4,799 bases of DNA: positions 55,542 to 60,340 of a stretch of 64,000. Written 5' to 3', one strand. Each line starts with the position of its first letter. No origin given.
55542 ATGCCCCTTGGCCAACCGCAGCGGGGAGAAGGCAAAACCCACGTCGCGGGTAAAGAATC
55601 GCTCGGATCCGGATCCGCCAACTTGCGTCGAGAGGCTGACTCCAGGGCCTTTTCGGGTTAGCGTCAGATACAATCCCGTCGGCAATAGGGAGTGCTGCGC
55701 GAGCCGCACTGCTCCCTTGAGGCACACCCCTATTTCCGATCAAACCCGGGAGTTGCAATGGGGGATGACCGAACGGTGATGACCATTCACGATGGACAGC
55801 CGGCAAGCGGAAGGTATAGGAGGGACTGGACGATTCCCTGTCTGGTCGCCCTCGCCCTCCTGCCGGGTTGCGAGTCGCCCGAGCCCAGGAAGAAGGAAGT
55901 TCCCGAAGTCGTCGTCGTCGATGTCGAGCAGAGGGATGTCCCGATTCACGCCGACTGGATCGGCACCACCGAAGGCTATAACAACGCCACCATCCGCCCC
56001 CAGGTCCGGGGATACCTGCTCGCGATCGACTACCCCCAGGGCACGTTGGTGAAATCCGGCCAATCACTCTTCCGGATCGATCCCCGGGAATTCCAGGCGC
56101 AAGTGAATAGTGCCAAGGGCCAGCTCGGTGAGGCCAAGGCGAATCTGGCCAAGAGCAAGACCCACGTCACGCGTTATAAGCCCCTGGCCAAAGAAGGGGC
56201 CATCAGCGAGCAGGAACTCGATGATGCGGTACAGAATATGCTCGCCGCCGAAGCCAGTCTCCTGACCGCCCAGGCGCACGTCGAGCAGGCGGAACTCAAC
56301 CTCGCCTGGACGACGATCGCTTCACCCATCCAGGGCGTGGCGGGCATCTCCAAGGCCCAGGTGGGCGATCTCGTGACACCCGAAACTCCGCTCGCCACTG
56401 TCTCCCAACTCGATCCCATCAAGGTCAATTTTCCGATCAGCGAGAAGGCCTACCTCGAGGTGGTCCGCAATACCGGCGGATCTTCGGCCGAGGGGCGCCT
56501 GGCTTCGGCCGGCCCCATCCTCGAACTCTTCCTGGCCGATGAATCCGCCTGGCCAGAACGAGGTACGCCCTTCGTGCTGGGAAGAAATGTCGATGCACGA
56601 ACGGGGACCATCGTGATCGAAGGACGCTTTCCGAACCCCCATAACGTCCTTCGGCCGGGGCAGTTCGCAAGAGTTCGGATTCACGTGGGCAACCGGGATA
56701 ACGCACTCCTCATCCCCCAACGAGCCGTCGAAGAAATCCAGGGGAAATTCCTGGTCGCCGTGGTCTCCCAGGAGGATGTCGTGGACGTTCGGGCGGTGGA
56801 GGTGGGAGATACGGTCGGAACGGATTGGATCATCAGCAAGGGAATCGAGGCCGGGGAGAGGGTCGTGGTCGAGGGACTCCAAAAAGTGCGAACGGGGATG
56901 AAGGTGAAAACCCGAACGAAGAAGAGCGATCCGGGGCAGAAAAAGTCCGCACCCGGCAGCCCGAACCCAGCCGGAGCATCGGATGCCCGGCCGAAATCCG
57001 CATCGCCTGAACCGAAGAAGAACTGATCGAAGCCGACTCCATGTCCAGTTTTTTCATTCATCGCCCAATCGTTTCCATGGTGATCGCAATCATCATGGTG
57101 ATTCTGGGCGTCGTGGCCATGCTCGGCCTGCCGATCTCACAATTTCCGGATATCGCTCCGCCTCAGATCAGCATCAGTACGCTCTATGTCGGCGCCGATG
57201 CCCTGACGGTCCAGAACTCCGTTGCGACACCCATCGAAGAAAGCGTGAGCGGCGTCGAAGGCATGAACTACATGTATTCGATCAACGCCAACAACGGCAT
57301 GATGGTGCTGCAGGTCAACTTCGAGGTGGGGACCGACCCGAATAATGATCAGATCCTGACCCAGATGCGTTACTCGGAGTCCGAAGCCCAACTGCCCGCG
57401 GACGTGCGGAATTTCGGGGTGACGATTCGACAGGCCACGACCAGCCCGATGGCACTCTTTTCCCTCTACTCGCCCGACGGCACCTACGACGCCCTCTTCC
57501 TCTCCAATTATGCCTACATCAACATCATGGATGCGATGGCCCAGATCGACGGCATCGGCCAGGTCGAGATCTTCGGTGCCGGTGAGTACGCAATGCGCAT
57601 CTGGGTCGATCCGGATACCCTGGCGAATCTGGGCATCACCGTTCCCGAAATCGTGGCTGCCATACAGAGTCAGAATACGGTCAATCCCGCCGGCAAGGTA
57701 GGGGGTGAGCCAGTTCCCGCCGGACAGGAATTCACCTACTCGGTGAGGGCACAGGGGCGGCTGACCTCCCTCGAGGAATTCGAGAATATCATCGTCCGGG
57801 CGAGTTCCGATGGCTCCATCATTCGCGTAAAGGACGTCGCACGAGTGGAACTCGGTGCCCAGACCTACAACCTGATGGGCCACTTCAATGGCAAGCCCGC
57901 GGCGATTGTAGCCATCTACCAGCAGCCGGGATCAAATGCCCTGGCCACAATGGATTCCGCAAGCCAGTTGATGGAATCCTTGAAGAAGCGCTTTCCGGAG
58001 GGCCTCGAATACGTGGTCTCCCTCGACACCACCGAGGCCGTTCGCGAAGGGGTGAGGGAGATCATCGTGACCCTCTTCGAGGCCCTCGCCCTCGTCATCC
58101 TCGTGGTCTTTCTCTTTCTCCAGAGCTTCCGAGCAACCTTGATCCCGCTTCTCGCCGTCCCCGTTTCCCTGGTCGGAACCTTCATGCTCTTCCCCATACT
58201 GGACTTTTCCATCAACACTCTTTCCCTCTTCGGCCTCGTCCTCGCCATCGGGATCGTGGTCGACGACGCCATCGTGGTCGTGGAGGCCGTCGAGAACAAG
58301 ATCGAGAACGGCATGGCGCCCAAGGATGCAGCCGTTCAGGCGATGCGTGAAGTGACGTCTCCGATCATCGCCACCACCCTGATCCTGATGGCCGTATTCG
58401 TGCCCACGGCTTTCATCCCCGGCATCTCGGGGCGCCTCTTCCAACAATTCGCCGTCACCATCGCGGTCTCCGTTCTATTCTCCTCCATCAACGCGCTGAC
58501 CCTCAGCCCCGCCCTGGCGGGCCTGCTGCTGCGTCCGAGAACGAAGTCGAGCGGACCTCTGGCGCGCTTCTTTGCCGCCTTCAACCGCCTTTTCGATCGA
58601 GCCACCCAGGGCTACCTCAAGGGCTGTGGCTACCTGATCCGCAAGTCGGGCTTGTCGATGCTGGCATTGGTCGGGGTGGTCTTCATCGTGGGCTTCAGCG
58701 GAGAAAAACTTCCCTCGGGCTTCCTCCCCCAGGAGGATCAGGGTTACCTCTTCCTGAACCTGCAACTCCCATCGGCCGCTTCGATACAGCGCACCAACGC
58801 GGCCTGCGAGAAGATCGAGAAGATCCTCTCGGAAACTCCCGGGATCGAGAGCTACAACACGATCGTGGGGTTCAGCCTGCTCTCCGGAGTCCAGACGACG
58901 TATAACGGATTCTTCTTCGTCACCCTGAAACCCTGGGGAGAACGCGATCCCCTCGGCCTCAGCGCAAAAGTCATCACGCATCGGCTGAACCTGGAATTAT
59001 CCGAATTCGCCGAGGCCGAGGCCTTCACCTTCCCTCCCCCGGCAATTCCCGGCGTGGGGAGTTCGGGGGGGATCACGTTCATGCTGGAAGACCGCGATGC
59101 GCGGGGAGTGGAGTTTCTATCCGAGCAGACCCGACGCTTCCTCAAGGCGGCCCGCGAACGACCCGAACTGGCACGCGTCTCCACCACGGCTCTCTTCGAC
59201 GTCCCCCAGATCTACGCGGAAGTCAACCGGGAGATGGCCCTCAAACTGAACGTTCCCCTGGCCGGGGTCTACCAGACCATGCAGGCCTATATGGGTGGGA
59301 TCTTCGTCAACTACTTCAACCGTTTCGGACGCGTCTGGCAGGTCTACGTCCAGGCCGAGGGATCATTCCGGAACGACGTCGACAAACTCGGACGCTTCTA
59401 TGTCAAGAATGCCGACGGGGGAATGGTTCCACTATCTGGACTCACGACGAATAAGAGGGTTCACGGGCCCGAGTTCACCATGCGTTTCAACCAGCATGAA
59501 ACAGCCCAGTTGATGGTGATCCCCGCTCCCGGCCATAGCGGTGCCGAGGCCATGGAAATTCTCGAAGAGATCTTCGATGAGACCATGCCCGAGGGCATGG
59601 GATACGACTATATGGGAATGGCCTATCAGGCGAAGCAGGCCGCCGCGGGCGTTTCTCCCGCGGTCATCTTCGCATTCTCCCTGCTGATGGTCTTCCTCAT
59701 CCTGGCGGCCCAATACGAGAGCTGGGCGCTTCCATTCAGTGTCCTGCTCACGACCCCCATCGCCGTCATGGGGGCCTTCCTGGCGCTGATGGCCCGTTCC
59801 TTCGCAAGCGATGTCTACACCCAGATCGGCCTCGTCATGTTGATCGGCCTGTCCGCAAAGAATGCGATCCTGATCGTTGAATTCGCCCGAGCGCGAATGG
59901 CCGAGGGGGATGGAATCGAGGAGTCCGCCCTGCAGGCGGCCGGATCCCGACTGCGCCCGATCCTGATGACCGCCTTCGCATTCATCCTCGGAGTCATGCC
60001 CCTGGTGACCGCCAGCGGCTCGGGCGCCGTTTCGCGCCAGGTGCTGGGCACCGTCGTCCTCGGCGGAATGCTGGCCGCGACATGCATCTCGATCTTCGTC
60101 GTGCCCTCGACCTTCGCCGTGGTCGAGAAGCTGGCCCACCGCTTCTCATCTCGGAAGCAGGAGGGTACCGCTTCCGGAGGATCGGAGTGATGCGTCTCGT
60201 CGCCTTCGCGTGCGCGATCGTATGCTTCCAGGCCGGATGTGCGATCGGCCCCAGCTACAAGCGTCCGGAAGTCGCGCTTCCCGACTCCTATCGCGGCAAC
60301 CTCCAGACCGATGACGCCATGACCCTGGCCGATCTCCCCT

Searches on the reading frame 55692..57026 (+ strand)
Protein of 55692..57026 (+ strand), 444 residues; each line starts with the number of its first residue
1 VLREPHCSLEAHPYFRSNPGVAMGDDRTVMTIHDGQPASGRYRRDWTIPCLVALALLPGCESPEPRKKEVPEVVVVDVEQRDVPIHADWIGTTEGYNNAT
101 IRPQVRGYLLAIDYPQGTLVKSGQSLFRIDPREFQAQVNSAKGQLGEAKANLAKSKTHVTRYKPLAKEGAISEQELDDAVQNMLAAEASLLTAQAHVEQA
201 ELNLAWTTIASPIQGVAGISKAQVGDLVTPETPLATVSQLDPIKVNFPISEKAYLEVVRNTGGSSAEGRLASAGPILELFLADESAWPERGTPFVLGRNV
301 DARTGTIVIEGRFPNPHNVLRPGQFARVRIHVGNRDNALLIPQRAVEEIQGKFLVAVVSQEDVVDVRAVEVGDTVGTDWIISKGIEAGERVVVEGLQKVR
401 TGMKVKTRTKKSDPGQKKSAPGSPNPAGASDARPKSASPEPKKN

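Call 90: search_protein_families(library=pfam, proteins=[window:55692-57026:+], max_evalue=0.0001)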
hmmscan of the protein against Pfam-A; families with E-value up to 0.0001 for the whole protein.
window:55692-57026:+ (444 aa): 3 families
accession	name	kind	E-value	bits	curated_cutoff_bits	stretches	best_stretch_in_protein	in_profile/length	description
PF16576.10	HlyD_D23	-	5.9e-08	32.7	30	1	99-254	20-156/214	Barrel-sandwich domain of CusB or HlyD membrane-fusion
PF13437.12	HlyD_3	-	5e-05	24.4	22.2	0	208-253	1-46/106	HlyD family secretion protein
PF00529.27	CusB_dom_1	-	5.7e-05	23.7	26.5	1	194-393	12-89/89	Cation efflux system protein CusB domain 1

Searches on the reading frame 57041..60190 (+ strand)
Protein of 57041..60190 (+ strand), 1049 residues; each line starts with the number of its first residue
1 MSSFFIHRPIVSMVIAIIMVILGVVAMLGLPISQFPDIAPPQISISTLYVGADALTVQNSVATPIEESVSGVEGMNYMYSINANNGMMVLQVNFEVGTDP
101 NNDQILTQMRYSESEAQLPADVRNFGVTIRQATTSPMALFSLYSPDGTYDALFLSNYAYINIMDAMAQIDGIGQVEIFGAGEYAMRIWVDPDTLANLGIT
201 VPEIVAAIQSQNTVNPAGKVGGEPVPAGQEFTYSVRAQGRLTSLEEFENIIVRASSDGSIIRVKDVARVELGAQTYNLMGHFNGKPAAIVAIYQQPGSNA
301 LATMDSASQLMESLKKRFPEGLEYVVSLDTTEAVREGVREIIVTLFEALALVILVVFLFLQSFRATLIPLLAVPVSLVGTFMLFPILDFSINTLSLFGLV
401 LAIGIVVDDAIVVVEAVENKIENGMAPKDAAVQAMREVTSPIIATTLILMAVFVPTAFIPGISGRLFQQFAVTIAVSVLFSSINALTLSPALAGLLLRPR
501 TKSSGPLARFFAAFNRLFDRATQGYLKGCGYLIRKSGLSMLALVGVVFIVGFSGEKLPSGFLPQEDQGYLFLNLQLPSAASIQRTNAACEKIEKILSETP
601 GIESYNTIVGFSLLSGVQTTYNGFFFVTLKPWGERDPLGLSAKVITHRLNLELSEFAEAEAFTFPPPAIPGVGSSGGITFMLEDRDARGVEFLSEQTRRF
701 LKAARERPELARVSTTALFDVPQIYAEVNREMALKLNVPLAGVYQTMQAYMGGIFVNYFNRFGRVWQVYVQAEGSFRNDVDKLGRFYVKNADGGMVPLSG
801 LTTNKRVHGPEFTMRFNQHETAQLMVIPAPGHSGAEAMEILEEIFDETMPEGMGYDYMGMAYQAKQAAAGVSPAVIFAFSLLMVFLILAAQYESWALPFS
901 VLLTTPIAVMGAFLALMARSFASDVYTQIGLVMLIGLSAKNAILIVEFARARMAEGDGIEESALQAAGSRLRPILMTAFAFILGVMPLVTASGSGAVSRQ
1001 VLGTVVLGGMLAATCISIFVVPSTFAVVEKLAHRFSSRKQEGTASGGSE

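Call 90: search_protein_families(library=pfam, proteins=[window:57041-60190:+], max_evalue=0.0001)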
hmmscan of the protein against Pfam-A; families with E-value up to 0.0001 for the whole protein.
window:57041-60190:+ (1049 aa): 2 families
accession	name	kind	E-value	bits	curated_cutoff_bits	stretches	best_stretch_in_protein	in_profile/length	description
PF00873.25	ACR_tran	-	0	1040.2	28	1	1-1028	1-1020/1021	AcrB/AcrD/AcrF family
PF03176.21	MMPL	-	3.3e-16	59.6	20.5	2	287-497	87-303/333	MMPL family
